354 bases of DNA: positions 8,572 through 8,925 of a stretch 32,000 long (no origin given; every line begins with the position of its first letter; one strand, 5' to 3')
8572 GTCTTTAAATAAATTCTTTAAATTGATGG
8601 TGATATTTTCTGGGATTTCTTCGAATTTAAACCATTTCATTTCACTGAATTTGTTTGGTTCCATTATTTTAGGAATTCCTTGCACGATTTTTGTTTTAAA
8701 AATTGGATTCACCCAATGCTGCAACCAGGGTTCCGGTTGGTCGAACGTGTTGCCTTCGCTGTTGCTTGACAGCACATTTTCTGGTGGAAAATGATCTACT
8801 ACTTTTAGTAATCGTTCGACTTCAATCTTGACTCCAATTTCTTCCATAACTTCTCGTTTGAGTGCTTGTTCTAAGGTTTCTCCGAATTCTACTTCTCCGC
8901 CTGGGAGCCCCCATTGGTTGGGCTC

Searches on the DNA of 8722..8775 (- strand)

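Call 86: build_rna_model(alignment_id=A4, structure=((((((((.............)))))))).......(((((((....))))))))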
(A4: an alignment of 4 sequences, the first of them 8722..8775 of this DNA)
Model R1 built from alignment A4 (4 sequences, 54 columns); structure: as given.
model positions 53; base pairs 15; branch points 1; effective number of sequences 4; information 0.894 bits per position. Calibrated on 0.2 Mb of random sequence (short: E-values are rough).
structure used (alignment columns):
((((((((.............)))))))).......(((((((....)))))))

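Call 88: search_with_rna_model(model_id=R1, sources=[window, L035, L036, L037, L038, L039, L040, L041, L042, L043, L044, L045, L046, L047, L048, L049, L050, L051, L052, L053, L054, L055, L056, L057, L058, L059, L060, L061, L062, L063, L064, L065, L066, L067, L068, L069, L070, L071, L072, L073, L074, L075, L076, L077, L078, L079, L080, L081, L082, L083, L084, L085, L086, L087, L088, L089, L090, L091, L092, L093, L094, L095, L096, L097, L098, L099, L100, L101, L102, L103, L104, L105, L106, L107, L108, L109, L110, L111, L112, L113, L114, L115], max_evalue=10, show_alignments=8)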
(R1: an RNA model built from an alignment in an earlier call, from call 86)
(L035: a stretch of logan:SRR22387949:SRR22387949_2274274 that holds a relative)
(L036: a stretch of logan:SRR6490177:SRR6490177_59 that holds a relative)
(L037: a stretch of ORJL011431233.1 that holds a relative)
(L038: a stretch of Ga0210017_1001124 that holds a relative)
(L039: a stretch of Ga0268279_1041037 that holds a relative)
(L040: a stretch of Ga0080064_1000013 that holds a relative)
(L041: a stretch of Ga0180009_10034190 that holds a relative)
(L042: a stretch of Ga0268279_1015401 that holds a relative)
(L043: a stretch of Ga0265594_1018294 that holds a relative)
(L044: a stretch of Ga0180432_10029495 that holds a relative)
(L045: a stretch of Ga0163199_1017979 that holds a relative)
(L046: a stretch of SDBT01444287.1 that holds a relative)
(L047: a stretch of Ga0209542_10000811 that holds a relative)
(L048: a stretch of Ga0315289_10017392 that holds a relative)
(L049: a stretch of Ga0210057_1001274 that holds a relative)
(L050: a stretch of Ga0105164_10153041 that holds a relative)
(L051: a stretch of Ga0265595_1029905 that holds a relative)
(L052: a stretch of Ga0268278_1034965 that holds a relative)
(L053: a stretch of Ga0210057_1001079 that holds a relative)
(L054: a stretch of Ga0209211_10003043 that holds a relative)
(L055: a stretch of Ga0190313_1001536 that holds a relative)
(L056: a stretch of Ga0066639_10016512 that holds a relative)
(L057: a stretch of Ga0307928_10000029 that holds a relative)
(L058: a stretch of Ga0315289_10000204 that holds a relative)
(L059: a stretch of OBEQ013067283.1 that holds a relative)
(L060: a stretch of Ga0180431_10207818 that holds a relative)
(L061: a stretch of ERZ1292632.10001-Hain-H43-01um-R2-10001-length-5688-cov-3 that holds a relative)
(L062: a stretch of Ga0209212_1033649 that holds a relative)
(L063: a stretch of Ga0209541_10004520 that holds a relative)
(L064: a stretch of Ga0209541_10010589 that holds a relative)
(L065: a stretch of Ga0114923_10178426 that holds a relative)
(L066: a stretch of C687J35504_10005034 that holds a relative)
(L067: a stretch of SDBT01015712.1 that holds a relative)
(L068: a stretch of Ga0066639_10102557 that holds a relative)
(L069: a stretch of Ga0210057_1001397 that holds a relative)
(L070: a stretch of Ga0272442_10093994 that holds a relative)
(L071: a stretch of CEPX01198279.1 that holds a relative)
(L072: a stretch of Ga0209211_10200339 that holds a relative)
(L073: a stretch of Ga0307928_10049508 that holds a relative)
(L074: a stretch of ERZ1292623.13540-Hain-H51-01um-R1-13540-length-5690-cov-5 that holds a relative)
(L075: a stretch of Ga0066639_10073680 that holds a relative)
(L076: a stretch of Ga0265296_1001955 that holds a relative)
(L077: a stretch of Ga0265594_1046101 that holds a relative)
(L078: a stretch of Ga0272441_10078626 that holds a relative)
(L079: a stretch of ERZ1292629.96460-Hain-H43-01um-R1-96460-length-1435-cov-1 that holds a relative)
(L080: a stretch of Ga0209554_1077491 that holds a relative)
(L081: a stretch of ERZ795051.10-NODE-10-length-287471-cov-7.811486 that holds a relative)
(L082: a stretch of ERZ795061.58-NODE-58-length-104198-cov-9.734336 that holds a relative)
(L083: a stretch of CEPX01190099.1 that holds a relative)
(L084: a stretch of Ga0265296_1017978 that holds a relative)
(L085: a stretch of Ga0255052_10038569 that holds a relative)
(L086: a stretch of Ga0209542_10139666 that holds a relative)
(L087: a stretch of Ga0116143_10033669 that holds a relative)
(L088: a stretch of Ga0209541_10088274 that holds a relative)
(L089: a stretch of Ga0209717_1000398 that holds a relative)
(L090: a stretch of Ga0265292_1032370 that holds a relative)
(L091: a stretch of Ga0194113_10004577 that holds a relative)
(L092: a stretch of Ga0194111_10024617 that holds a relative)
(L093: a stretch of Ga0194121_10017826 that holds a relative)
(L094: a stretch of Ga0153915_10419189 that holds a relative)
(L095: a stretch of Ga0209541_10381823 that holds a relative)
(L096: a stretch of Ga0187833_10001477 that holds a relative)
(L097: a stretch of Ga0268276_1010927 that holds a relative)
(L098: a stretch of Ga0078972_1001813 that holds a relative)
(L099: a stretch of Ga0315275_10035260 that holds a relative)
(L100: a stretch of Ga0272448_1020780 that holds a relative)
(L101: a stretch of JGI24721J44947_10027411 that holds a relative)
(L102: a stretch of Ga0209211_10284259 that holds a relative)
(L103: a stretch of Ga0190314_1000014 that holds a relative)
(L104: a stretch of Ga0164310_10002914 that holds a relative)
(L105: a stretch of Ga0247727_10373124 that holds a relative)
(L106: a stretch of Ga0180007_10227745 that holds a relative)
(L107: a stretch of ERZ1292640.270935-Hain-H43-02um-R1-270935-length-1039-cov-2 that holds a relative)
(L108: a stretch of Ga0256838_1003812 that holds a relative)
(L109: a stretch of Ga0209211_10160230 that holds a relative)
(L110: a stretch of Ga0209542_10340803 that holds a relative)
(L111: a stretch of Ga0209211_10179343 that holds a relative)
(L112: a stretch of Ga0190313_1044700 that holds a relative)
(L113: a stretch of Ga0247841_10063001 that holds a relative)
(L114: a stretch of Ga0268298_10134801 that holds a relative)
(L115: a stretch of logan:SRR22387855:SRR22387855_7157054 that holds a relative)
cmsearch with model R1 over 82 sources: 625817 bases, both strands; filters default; matches with E-value up to 10: 11.
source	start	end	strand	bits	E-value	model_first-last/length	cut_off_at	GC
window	8722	8775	-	64.6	6.2e-13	1-53/53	no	0.57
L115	448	501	+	64.1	7.9e-13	1-53/53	no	0.57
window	23504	23555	+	61.1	4.3e-12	1-53/53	no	0.52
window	11689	11740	-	58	2.4e-11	1-53/53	no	0.46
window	11910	11963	+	28.4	0.00041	1-53/53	no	0.37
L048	4415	4449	+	21.3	0.023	1-53/53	no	0.49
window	23538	23555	-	13.4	1.9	36-53/53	no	0.67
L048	4363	4395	+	13.4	2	1-53/53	no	0.45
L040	8303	8338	+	13.2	2.2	1-53/53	no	0.39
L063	8084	8123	+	10.8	8.2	1-53/53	no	0.8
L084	2693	2745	+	10.6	9.5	1-53/53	no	0.58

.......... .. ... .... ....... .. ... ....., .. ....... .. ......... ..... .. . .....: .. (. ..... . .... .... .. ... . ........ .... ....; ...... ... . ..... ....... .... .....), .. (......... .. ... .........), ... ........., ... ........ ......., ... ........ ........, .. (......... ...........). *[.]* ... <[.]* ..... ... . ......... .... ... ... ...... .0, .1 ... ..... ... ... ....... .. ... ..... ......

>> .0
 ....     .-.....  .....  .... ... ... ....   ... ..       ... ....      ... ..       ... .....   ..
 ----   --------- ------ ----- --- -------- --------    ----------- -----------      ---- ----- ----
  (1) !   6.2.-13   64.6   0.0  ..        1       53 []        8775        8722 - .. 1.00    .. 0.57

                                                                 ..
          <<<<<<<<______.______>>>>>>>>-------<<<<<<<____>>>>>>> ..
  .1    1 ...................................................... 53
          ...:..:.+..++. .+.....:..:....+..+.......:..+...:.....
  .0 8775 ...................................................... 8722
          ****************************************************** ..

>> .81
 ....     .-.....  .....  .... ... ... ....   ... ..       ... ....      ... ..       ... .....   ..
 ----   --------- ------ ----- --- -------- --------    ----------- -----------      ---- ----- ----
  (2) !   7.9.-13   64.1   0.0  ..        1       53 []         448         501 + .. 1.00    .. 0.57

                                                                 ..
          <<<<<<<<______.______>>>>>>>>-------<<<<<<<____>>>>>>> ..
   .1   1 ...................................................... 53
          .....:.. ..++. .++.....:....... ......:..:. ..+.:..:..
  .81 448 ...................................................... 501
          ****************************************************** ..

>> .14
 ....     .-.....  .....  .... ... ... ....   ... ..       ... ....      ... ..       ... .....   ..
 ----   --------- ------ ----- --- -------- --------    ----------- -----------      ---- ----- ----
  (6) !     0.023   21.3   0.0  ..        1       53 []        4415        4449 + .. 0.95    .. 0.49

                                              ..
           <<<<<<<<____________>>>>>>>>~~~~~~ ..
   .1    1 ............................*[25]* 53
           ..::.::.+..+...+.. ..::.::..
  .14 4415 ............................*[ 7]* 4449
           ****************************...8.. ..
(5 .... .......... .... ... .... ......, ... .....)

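Call 97: search_with_rna_model(model_id=R1, source=window, filters=off, max_evalue=10)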
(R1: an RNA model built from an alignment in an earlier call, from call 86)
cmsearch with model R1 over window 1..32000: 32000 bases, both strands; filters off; matches with E-value up to 10: 21.
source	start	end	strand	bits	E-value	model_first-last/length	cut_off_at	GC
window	8722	8775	-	64.6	3.2e-14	1-53/53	no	0.57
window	23504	23555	+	61.1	2.2e-13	1-53/53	no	0.52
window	11689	11740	-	58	1.2e-12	1-53/53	no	0.46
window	11910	11963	+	28.4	2.1e-05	1-53/53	no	0.37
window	23538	23555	-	13.4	0.098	36-53/53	no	0.67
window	29852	29915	+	12.7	0.14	1-53/53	no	0.33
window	5847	5891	+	10.6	0.48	1-53/53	no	0.38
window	8172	8214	-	9.5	0.87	1-53/53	no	0.35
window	8722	8739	+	8.5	1.6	36-53/53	no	0.61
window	7606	7651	-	8.2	1.9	1-53/53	no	0.41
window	4341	4358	-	8.1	1.9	6-23/53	no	0.22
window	22544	22594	+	7.9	2.2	1-53/53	no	0.37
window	29542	29585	+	6.5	4.8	1-53/53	no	0.25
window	7733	7789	+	6.3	5.3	1-53/53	no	0.33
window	11689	11705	+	6.2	5.8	36-53/53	no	0.59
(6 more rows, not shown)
